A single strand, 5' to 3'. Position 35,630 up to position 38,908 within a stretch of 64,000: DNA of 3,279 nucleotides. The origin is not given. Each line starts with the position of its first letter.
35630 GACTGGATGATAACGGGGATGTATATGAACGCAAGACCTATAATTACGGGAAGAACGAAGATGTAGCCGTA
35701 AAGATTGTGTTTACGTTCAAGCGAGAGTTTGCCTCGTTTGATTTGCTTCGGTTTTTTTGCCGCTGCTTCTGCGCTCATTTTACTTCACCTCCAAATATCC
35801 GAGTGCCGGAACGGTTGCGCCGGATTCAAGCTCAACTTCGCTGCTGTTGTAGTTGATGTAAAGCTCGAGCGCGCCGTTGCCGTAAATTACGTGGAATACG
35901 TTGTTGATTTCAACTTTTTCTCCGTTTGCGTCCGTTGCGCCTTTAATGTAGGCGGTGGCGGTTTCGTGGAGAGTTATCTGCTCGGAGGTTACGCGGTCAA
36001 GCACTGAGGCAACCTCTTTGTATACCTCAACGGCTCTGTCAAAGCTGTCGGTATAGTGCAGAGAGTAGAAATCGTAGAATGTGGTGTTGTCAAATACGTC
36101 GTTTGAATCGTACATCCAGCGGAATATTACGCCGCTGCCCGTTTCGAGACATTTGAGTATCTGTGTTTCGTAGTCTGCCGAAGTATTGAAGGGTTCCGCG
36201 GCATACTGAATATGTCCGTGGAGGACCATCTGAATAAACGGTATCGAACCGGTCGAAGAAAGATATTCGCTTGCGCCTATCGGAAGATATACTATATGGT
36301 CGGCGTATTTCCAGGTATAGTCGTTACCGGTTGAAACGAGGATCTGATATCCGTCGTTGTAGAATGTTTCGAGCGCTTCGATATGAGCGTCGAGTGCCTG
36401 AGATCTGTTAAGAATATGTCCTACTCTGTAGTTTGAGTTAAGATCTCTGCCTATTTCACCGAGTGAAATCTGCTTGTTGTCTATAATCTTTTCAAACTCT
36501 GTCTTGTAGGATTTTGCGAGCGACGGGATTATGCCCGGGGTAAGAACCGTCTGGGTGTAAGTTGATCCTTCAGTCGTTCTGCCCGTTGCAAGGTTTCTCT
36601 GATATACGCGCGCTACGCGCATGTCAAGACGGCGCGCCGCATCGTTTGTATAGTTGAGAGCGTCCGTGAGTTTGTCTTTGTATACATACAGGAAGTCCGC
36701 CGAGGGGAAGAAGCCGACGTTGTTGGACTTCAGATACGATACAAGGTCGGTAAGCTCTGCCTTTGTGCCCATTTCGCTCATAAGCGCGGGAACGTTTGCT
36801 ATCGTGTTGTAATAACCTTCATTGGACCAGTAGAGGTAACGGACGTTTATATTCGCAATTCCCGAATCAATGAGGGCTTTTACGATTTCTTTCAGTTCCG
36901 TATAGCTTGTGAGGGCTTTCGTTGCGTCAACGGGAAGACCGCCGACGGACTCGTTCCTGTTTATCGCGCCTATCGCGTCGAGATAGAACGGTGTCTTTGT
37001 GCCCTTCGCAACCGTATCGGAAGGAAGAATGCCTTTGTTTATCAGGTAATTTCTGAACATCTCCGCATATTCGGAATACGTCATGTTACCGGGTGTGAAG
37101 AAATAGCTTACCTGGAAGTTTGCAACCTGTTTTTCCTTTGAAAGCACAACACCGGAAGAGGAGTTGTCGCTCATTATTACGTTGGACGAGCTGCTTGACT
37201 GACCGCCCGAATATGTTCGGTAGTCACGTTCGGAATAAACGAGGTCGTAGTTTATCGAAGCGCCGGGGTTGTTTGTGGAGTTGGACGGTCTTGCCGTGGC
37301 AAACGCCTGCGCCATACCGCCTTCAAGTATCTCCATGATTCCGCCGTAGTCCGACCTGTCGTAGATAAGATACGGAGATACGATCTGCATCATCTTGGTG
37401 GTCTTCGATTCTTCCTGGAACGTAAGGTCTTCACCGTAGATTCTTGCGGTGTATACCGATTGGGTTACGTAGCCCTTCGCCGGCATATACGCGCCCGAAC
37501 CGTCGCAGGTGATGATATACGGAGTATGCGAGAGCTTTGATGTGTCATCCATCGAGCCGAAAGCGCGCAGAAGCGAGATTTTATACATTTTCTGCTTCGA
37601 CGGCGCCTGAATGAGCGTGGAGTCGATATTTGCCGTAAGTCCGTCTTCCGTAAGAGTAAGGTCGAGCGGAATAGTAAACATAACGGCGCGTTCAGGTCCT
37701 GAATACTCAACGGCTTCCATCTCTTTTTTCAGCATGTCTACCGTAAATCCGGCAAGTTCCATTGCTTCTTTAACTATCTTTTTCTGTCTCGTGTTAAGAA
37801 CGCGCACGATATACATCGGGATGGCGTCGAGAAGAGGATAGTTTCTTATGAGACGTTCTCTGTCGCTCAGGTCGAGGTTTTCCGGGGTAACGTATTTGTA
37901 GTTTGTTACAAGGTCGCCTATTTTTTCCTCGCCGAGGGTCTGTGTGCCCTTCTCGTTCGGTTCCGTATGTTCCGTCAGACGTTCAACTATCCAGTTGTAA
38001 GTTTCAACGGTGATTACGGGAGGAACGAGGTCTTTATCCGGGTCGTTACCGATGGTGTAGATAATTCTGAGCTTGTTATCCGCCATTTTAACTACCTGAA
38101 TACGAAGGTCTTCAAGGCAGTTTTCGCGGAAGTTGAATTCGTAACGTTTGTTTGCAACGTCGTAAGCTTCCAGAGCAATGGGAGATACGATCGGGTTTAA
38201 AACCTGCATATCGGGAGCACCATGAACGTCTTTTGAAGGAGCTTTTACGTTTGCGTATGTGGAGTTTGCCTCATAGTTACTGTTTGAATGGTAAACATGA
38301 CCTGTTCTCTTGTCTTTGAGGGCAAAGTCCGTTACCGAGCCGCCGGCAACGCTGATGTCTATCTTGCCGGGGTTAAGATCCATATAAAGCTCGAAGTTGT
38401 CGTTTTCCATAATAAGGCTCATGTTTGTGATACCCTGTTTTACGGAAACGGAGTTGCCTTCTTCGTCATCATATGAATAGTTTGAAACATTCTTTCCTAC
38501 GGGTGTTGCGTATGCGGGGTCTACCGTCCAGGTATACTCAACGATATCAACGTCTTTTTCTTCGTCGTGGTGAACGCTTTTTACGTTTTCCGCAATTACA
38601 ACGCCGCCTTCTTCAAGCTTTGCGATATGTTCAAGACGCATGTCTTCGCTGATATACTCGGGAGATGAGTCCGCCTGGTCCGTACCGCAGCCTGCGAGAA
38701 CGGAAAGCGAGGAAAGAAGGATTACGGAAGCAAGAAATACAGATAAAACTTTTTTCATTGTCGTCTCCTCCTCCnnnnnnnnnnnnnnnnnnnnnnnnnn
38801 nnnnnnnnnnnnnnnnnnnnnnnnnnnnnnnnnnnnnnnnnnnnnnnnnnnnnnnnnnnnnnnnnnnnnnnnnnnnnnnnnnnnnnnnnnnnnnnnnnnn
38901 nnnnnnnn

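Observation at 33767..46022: Eight-gene envelope operon: two complete ABC permease pairs bracketing an NHL/TPR protein, a Yip1-like protein and a 992-aa lipoprotein, led by a giant CBM-like/SBP fusion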

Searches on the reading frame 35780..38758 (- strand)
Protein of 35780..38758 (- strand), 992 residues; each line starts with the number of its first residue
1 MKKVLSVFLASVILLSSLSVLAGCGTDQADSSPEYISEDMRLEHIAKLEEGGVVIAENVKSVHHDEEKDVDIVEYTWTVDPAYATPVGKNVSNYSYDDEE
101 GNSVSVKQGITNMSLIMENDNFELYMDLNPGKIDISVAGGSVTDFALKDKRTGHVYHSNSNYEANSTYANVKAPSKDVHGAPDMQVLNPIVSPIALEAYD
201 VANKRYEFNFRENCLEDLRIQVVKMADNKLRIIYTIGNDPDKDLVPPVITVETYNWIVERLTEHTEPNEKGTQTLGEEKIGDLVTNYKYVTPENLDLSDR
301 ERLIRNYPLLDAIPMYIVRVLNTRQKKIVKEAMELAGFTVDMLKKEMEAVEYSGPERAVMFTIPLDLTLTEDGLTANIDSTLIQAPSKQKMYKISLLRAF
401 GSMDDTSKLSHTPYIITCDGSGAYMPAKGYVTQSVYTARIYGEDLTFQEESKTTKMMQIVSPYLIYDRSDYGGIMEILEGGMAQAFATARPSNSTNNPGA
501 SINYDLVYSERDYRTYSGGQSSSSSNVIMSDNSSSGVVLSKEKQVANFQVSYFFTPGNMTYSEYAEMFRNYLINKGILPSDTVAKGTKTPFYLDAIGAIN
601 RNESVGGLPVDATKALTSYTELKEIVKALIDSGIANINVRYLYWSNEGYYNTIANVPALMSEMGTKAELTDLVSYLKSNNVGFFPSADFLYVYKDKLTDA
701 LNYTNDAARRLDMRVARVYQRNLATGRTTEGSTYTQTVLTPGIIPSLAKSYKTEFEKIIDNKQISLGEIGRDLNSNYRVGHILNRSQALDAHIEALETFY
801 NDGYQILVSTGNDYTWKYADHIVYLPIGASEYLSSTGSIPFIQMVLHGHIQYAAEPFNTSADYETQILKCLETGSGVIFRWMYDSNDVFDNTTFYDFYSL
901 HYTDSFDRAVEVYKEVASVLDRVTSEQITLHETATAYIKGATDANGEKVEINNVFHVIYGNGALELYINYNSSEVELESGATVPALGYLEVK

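Call 5: search_protein_families(library=pfam, proteins=[window:35780-38758:-], max_evalue=0.01)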
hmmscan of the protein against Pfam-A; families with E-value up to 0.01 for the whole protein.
window:35780-38758:- (992 aa): 2 families
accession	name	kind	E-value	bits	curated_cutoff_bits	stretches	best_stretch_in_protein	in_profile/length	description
PF18952.6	DUF5696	-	9.9e-122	407.9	25.6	1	345-988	6-612/612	Family of unknown function (DUF5696)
PF13419.12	HAD_2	-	0.0029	18.2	23.8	0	850-961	20-128/178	Haloacid dehalogenase-like hydrolase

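Call 10: search_protein_families(library=ncbifam, proteins=[window:35780-38758:-], max_evalue=0.01)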
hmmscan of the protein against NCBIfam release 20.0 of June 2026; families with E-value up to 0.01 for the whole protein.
window:35780-38758:- (992 aa): 0 families

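Call 11: search_solved_structures(query=window:35780-38758:-, max_evalue=1)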
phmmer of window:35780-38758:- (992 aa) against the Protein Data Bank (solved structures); distinct sequences matched with E-value up to 1: 4.
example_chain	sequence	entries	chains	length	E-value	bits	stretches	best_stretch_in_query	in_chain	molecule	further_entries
1yw1_A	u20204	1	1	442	0.19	12.8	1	136-210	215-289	PROTEIN YTNJ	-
6ask_A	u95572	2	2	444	0.19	12.8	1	136-210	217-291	Putative monooxygenase MoxC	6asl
1tvl_A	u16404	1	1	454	0.19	12.7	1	136-210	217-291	protein YTNJ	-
21vl_E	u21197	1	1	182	0.55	11.2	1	528-597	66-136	Phi92_gp126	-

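Call 13: find_homologous_proteins(query=window:35780-38758:-, max_evalue=0.00001)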
Query window:35780-38758:- (992 aa): 63 proteins with E <= 0.00001 among 8000 candidates.
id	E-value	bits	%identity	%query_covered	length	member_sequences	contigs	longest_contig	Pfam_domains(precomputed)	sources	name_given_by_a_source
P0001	0.0e+0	2224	100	100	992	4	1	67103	PF18952.7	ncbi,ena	-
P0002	0.0e+0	2076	93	100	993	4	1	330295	PF18952.7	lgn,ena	-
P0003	0.0e+0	1952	86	100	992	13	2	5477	PF18952.7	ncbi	-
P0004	0.0e+0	1943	86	100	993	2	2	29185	PF18952.7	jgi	jgi:hypothetical protein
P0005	0.0e+0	1788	79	98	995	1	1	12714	PF18952.7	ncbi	-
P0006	0.0e+0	1780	78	100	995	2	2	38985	PF18952.7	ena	-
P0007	0.0e+0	1603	71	100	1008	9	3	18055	PF18952.7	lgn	-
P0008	0.0e+0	1588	71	100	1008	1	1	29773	PF18952.7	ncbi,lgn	-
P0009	0.0e+0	1567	70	100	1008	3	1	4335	PF18952.7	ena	-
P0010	0.0e+0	1564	70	100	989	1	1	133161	PF18952.7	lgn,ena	-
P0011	0.0e+0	1413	64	100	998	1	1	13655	PF18952.7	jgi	-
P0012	0.0e+0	1031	51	100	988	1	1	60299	PF18952.7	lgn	-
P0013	5.5e-293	993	50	100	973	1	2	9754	PF18952.7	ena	-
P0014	5.9e-293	992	50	100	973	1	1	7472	PF18952.7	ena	-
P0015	9.9e-293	992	50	100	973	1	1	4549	PF18952.7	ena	-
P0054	6.7e-187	641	39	95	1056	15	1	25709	PF18952.7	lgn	-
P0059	4.7e-43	165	24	73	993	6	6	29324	PF18952.7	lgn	-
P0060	2.0e-38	150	26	47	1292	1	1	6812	PF18952.7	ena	-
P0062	2.5e-27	113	23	88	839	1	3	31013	PF18952.7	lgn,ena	-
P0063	1.4e-17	81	24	56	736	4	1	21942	PF18952.7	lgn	-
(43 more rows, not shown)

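Call 16: find_related_loci(query=A1, collection=genome_contigs, flank=10000)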
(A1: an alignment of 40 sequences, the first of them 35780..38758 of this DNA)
Query A1 (992 aa) in genome_contigs; peptide patterns used: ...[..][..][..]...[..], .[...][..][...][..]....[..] (x = any residue, [..] = any of these).
599 stretches matched a pattern (row limit reached: there are more); 569 encode a relative of the query (tblastn E <= 1e-3); the best 80 are kept; 79 distinct loci.
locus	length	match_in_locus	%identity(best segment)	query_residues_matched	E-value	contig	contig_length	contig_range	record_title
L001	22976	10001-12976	93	1-992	0e+0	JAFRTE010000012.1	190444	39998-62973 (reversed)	MAG: Clostridia bacterium isolate RGIG2778 Goat_Omasum-6__c226325, whole genome shotgun sequence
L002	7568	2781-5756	86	1-992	0e+0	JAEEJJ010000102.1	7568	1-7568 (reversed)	MAG: Clostridiales bacterium isolate Tb.RUG.167 k141_6046816_flag=0_multi=73.3358_len=7568, whole genome shotgun sequenc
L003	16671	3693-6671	86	1-992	0e+0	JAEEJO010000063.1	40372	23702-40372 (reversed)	MAG: Clostridiales bacterium isolate Tb.RUG.171 k141_10154936_flag=0_multi=36.0006_len=40372, whole genome shotgun seque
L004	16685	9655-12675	71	1-992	0e+0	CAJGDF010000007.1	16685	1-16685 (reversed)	MAG: uncultured Clostridia bacterium isolate MAG48 genome assembly, contig: k141_4050750_length_16685_cov_12.3595, whole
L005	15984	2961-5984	71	1-992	0e+0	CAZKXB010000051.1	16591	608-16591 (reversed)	MAG TPA_asm: uncultured Ruminococcus sp. isolate SRP225648_co1_451 genome assembly, contig: NODE_8568_length_16591_cov_1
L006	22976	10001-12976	86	1-992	0e+0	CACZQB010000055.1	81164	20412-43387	MAG: Ruminococcaceae bacterium isolate RUG12846 genome assembly, contig: RUG12846_asm_55, whole genome shotgun sequence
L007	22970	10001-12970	49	1-992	0e+0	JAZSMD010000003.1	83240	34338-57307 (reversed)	MAG: Eubacteriales bacterium isolate T1900044555_TS20190021.MAGScoT_cleanbin_000068 SGB_294_k141_220105, whole genome sh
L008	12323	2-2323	53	219-991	0e+0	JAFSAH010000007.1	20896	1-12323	MAG: Clostridia bacterium isolate RGIG2960 Goat_Rectum-1__c91169, whole genome shotgun sequence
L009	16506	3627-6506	42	1-989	0e+0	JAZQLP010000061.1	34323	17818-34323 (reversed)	MAG: Eubacteriales bacterium isolate T1900044609_TS20190075.MAGScoT_cleanbin_000020 SGB_786_k141_1349233, whole genome s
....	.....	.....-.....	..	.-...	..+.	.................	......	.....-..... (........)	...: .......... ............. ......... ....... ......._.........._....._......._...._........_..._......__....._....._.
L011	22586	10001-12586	45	109-988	0e+0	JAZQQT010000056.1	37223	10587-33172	MAG: Eubacteriales bacterium isolate T1900045235_TH20190005.MAGScoT_cleanbin_000026 SGB_5436_k141_1411050, whole genome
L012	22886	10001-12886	46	1-991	0e+0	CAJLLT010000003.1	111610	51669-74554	MAG TPA_asm: uncultured Clostridiales bacterium isolate ERR321613-bin.34 genome assembly, contig: NODE_98_length_111610_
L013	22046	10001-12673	44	95-989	0e+0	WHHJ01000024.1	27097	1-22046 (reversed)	MAG: Clostridia bacterium isolate COPD400 SA9245_bin.20_contig_24, whole genome shotgun sequence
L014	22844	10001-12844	39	22-989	0e+0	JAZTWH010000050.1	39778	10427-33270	MAG: Eubacteriales bacterium isolate T1900045334_YK20190023.MAGScoT_cleanbin_000043 SGB_6572_k141_144818, whole genome s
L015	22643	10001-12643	40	109-989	0e+0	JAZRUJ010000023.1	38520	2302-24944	MAG: Eubacteriales bacterium isolate T1900045337_YK20190026.MAGScoT_cleanbin_000003 SGB_6618_k141_164082, whole genome s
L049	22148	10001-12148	27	242-977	1e-61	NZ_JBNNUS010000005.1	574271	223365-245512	Paenibacillus sp. NPDC093718 NPDC093718_177_A4.ctg-0005, whole genome shotgun sequence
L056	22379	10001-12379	25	108-989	4e-60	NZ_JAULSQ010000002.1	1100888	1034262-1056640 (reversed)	Paenibacillus sp. ClWae2A sequence02, whole genome shotgun sequence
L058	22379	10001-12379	25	108-989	9e-60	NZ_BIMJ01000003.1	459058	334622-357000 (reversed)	Paenibacillus amylolyticus strain NBRC 15957 PAM01_CON00003, whole genome shotgun sequence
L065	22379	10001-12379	25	108-989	1e-58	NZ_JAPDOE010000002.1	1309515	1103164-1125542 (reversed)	Paenibacillus sp. LS1 LS1_assembly_unicycler_contig_2, whole genome shotgun sequence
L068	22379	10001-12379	25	108-989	6e-60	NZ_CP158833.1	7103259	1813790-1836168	Paenibacillus amylolyticus strain PAE4 chromosome, complete genome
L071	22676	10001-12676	25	102-983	5e-60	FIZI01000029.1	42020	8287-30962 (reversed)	uncultured Clostridia bacterium genome assembly, contig: 2643, whole genome shotgun sequence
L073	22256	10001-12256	26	109-931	5e-57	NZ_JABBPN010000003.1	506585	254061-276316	Paenibacillus lemnae strain L7-75 Contig_3:, whole genome shotgun sequence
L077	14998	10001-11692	28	391-989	8e-57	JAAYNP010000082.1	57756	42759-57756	MAG: Bacillota bacterium isolate AS21ysBPME_219 151101_AS21, whole genome shotgun sequence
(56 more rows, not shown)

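Call 28: search_protein_families(library=pfam, proteins=[L058:1400-2815:+, L065:1-918:-, L056:16396-17241:+, L049:14347-15423:+, L011:1012-2091:+, L073:15478-18066:+, L068:16188-17777:+, L011:14663-16636:+, L014:14996-15601:-, L014:17447-18151:+], max_evalue=0.001)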
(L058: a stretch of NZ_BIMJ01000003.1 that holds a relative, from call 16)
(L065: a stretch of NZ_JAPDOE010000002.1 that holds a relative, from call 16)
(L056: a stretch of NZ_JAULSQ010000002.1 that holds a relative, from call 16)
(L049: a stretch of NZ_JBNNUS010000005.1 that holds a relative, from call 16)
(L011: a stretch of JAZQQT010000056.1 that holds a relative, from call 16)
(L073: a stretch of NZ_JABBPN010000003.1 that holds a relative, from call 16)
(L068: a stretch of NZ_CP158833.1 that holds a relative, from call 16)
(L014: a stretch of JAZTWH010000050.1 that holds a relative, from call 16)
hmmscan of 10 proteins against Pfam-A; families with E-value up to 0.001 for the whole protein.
L058:1400-2815:+ (471 aa): 2 families
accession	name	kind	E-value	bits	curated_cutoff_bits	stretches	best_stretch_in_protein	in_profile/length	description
PF01547.30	SBP_bac_1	-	6.9e-22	79.2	26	1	102-364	11-277/307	Bacterial extracellular solute-binding protein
PF13416.11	SBP_bac_8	-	9e-18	65.5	27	1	105-352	3-213/279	Bacterial extracellular solute-binding protein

L065:1-918:- (306 aa): 4 families
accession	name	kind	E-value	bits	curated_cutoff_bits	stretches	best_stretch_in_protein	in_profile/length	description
PF00532.27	Peripla_BP_1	-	5.2e-10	39.7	22.2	1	87-288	8-218/281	Periplasmic binding proteins and sugar binding domain of LacI family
PF13377.12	Peripla_BP_3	-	1.6e-09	38.5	26.5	1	186-303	3-129/167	Periplasmic binding protein-like domain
PF00356.27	LacI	-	3.6e-09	36.7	27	1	7-49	1-43/46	Bacterial regulatory proteins, lacI family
PF13407.12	Peripla_BP_4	-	1.7e-07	31.5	35.1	1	130-290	56-219/258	Periplasmic binding protein domain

L056:16396-17241:+ (281 aa): 4 families
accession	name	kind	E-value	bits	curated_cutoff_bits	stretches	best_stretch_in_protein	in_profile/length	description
PF14526.11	Cass2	-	4.5e-26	92.3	27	1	131-280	1-150/150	Integron-associated effector binding protein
PF06445.20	GyrI-like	-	2.1e-23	83.7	26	1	128-280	1-154/155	GyrI-like small molecule binding domain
PF12833.13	HTH_18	-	5.4e-22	78.3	33.6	1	27-105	1-79/80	Helix-turn-helix domain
PF00165.29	HTH_AraC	-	2.2e-15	56.8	26.6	1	14-55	1-42/42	Bacterial regulatory helix-turn-helix proteins, AraC family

L049:14347-15423:+ (358 aa): 1 family
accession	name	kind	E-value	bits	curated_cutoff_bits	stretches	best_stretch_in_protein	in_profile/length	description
PF02156.21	Glyco_hydro_26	-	1.7e-83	281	20.2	1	36-352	1-311/311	Glycosyl hydrolase family 26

L011:1012-2091:+ (359 aa): 1 family
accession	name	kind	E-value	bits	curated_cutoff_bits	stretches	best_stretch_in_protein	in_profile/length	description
PF04203.18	Sortase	-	8.1e-11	42.2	26.6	1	195-353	9-125/125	Sortase domain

L073:15478-18066:+ (862 aa): 6 families
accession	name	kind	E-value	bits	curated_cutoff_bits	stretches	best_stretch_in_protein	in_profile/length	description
PF22666.2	Glyco_hydro_2_N2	-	1.8e-64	217.2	27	1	21-198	1-167/167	Glycosyl hydrolase 2 galactose-binding domain-like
PF17753.7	Ig_mannosidase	-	3.3e-17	62.4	22.6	1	772-851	2-79/81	Ig-fold domain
PF17786.7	Mannosidase_ig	-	6.2e-13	49.5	23.4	1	680-764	2-87/91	Mannosidase Ig/CBM-like domain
PF00703.27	Glyco_hydro_2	-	1.3e-09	39.3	23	1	208-311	1-109/109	Glycosyl hydrolases family 2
PF02836.23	Glyco_hydro_2_C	-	5.8e-06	26.1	21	1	329-443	9-136/302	Glycosyl hydrolases family 2, TIM barrel domain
PF02837.24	Glyco_hydro_2_N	-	4.3e-05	23.9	28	1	71-136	68-132/169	Glycosyl hydrolases family 2, sugar binding domain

L068:16188-17777:+ (529 aa): 1 family
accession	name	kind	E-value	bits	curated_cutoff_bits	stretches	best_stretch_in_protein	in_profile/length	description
PF13416.11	SBP_bac_8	-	3.1e-12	47.3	27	1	75-387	5-250/279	Bacterial extracellular solute-binding protein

L011:14663-16636:+ (657 aa): 4 families
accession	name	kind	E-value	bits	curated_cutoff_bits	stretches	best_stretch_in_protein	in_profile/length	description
PF00005.33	ABC_tran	-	7.6e-31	108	25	1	400-555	1-137/137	ABC transporter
PF13304.12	AAA_21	-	6.5e-09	36.7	27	0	413-438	2-26/304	AAA domain, putative AbiEii toxin, Type IV TA system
PF00664.28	ABC_membrane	-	4.8e-05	23.6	28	1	57-324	1-266/274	ABC transporter transmembrane region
PF13401.12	AAA_22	-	6.7e-05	23.6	27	1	412-555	7-95/130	AAA domain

L014:14996-15601:- (201 aa): 2 families
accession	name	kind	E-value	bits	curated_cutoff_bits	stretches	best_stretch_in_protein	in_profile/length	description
PF06908.16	YpsA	-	1.4e-26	93.9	27.7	1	14-158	1-144/168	YspA SLOG family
PF02481.21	DNA_processg_A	-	0.0002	21.1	29.6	1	45-172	66-187/212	DNA recombination-mediator protein A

L014:17447-18151:+ (234 aa): 6 families
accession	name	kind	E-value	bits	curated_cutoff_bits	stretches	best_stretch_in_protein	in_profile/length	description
PF13561.12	adh_short_C2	-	1.4e-62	211.8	27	1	11-232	6-235/236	Enoyl-(Acyl carrier protein) reductase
PF00106.31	adh_short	-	6.2e-59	199.2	26.6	1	3-185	2-192/195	short chain dehydrogenase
PF08659.16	KR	-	1.4e-12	48.3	22.6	1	3-152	2-159/180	KR domain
PF01370.27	Epimerase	-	6.3e-09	36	20.9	1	4-208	1-210/240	NAD dependent epimerase/dehydratase family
PF23441.1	SDR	-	9.6e-06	25.6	27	1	146-232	167-255/258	SDR-like rossmann domain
PF13460.12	NAD_binding_10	-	1.5e-05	25.4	27.2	1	8-210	1-177/184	NAD(P)H-binding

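Call 35: search_solved_structures(query=A1, max_evalue=10)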
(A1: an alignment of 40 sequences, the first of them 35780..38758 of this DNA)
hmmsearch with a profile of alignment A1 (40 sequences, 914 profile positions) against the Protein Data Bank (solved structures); distinct sequences matched with E-value up to 10: 24.
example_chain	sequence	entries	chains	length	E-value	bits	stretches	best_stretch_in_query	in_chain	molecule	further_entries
8rzk_A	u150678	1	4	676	2.8e-05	25.4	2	78-155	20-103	Conserved hypothetical periplasmic protein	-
8rzg_A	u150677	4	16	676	3e-05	25.3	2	78-155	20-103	Conserved hypothetical periplasmic protein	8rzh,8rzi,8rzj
5opq_A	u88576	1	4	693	3e-05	25.3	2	78-155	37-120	3,6-anhydro-D-galactosidase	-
5wzq_A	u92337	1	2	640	7.5e-05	24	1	475-613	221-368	Alpha-N-acetylgalactosaminidase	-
5wzn_A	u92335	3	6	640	0.00018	22.7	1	475-608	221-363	Alpha-N-acetylgalactosaminidase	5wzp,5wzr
3zcw_A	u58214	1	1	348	0.065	14.3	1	592-647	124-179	KINESIN-LIKE PROTEIN KIF11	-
6y1i_A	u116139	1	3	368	0.065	14.3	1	592-648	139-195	Kinesin-like protein KIF11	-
1x88_A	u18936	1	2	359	0.068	14.2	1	592-647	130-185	Kinesin-like protein KIF11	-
4a1z_A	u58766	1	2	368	0.07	14.2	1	592-647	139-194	KINESIN-LIKE PROTEIN KIF11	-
6tle_A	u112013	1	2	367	0.07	14.2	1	592-647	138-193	Kinesin-like protein KIF11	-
1ii6_A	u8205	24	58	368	0.071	14.2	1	592-647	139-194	KINESIN-RELATED MOTOR PROTEIN Eg5 | Kinesin-like protein KIF11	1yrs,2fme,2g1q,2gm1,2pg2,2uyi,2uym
1q0b_A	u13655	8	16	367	0.071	14.2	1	592-647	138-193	Kinesin-like protein KIF11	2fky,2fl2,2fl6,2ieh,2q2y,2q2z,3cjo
4aqv_C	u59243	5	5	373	0.071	14.2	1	592-647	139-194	KINESIN-LIKE PROTEIN KIF11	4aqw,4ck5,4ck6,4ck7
5zo7_A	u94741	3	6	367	0.071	14.2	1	592-647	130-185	Kinesin-like protein KIF11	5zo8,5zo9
3hqd_A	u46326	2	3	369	0.071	14.2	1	592-647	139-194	Kinesin-like protein KIF11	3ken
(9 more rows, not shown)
